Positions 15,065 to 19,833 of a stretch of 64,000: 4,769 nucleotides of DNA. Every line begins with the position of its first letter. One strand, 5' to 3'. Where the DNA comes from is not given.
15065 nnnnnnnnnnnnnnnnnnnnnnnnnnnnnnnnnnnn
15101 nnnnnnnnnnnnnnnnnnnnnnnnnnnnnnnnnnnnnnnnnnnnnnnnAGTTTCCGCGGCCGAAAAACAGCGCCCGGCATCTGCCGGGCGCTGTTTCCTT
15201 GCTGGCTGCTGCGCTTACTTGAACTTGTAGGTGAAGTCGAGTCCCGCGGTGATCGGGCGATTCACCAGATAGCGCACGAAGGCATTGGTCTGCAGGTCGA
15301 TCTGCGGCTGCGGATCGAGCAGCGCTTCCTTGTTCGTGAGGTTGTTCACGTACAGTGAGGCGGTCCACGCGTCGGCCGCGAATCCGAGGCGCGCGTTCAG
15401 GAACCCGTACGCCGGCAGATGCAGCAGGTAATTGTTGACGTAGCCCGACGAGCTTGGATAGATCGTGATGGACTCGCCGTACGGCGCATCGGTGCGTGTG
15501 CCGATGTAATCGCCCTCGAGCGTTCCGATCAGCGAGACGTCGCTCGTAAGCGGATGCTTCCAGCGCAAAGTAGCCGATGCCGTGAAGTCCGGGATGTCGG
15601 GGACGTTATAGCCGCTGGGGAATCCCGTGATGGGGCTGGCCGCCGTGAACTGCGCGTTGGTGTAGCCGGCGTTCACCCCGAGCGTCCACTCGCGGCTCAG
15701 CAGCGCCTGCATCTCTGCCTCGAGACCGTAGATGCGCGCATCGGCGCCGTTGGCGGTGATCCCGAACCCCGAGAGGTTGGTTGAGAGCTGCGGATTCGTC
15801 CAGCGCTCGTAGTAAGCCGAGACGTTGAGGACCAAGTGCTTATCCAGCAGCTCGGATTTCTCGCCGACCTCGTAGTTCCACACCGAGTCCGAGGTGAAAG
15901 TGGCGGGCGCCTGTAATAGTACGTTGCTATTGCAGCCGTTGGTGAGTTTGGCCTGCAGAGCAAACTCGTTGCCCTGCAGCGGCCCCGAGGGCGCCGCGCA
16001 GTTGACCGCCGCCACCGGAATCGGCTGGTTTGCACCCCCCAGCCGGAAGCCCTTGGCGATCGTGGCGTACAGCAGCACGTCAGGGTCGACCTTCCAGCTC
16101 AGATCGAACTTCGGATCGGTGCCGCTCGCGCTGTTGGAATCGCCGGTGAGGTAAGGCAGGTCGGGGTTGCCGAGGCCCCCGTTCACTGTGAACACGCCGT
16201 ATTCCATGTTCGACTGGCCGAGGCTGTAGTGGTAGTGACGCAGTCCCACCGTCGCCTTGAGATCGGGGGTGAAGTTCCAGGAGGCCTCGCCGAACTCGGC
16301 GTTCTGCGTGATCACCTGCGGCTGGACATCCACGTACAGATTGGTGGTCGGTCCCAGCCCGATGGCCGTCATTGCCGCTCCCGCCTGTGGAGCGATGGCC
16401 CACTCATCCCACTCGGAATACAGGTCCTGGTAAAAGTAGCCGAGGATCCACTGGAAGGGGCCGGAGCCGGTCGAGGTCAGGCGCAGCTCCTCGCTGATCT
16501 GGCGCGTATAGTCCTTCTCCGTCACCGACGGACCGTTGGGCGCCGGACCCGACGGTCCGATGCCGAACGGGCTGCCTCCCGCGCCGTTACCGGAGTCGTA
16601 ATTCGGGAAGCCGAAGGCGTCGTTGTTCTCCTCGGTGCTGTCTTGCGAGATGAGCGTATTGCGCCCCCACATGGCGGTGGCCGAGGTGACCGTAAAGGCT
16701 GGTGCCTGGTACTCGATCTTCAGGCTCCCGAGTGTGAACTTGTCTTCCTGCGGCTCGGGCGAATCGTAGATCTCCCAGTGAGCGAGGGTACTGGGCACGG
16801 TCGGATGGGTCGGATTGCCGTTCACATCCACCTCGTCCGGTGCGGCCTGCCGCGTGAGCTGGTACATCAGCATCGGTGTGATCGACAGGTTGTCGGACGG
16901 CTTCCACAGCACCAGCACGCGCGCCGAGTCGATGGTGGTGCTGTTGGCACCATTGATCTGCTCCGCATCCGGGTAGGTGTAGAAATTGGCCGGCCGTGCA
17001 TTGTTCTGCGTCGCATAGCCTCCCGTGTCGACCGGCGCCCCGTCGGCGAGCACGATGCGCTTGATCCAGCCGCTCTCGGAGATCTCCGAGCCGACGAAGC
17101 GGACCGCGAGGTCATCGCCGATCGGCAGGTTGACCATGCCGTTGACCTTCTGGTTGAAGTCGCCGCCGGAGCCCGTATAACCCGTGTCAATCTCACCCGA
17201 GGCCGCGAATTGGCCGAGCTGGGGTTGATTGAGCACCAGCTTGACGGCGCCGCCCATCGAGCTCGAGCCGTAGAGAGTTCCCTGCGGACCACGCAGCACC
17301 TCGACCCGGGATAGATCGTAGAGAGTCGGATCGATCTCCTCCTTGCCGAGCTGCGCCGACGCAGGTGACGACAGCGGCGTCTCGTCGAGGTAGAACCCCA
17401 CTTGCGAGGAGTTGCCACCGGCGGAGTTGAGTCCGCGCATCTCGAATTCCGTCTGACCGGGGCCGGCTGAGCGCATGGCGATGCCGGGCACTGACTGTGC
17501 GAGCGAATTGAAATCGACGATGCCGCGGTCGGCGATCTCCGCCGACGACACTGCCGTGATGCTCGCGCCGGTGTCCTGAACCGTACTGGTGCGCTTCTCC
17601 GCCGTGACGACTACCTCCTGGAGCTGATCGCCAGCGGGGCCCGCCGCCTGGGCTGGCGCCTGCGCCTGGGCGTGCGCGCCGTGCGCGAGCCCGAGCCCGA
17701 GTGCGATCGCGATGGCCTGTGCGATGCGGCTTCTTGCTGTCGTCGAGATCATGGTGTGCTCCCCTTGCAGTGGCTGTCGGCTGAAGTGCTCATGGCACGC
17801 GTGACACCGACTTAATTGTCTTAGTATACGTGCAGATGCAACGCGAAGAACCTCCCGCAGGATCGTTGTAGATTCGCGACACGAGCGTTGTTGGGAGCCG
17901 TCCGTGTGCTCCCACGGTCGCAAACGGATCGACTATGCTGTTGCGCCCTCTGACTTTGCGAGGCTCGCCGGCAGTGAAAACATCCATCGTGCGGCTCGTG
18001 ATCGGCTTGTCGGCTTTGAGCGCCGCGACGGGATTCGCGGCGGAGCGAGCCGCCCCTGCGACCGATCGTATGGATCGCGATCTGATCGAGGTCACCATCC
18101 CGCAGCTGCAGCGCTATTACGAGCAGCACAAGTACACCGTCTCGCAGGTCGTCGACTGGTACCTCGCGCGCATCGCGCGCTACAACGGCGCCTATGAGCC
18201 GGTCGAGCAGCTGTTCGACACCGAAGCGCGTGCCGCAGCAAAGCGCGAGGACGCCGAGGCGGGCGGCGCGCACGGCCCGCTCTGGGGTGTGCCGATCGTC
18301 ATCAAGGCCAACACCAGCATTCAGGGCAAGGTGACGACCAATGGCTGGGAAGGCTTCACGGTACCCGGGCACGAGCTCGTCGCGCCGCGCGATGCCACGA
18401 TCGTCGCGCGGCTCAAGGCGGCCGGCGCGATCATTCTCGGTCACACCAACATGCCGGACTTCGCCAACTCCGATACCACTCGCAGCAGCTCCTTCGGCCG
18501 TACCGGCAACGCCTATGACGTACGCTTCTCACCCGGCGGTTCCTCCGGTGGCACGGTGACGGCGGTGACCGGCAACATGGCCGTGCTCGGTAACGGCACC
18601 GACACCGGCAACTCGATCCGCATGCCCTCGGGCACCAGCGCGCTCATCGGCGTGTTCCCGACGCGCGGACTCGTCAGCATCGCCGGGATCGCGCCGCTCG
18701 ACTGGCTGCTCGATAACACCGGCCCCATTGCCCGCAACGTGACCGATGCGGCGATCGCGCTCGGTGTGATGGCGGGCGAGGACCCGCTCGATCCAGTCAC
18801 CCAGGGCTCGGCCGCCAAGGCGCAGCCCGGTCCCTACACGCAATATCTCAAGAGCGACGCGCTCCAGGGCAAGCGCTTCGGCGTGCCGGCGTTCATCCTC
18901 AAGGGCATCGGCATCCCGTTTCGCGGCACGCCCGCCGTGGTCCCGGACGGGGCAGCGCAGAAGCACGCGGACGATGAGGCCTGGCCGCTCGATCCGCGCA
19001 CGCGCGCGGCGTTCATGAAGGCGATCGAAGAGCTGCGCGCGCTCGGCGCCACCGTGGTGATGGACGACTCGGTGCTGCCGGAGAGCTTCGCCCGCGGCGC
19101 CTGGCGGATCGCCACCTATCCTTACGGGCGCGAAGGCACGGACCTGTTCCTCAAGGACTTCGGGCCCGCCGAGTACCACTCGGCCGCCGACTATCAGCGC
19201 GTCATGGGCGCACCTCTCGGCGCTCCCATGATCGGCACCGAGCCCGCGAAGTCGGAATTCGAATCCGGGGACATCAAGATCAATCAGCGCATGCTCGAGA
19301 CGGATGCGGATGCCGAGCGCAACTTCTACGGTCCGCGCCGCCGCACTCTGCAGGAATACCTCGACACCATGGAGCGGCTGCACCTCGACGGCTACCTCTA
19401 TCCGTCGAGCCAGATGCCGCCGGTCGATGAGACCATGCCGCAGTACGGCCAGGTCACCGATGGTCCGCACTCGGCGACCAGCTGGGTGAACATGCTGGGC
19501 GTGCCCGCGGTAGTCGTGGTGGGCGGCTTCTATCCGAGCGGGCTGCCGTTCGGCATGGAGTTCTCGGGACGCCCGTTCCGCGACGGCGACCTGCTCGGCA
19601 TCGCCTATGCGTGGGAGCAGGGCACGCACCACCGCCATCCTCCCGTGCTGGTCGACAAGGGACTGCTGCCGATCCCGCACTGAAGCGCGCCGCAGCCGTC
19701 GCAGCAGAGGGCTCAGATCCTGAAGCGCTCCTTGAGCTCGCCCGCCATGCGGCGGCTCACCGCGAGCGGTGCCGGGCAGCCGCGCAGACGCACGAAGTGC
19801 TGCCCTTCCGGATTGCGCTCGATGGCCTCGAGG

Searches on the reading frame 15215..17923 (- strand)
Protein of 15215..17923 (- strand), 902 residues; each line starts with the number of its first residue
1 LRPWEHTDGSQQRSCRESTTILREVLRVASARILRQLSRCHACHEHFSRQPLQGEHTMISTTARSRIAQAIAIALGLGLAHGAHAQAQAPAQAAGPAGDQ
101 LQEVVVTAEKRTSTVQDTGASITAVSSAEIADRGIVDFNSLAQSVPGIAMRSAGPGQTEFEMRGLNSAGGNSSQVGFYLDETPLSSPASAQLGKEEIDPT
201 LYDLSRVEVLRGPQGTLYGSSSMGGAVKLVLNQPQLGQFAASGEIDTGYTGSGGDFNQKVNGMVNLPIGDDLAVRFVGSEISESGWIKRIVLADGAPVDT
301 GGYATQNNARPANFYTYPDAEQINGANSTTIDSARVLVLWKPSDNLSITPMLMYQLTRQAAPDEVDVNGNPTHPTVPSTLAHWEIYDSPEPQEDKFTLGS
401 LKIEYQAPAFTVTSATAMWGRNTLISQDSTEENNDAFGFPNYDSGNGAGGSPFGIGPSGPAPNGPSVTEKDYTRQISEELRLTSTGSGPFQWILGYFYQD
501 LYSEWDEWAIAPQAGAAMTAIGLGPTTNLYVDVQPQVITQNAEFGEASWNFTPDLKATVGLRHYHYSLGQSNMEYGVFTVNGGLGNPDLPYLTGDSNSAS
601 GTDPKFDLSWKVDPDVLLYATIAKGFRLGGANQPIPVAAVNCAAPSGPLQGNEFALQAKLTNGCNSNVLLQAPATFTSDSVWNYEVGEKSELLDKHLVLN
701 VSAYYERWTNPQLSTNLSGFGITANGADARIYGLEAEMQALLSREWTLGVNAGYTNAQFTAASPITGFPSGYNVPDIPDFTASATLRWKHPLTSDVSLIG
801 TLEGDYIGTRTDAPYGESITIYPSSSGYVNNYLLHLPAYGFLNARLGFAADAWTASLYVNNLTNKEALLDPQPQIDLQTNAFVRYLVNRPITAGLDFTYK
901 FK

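Call 82: search_protein_families(library=pfam, proteins=[window:15215-17923:-], max_evalue=0.00001)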
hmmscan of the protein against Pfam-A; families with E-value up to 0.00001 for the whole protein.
window:15215-17923:- (902 aa): 2 families
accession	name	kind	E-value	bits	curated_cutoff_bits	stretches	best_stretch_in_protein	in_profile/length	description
PF00593.30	TonB_dep_Rec_b-barrel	-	9.5e-32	111.8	27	1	433-862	73-436/436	TonB dependent receptor-like, beta-barrel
PF07715.20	Plug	-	3.3e-19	69.8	23.9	1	115-226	2-107/107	TonB-dependent Receptor Plug Domain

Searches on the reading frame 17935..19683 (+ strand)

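Call 82: search_protein_families(library=pfam, proteins=[window:17935-19683:+], max_evalue=0.00001)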
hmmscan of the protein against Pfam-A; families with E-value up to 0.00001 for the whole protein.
window:17935-19683:+ (582 aa): 1 family
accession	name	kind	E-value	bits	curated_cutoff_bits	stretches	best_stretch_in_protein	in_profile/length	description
PF01425.27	Amidase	-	9.5e-72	242.9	27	2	72-320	2-244/445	Amidase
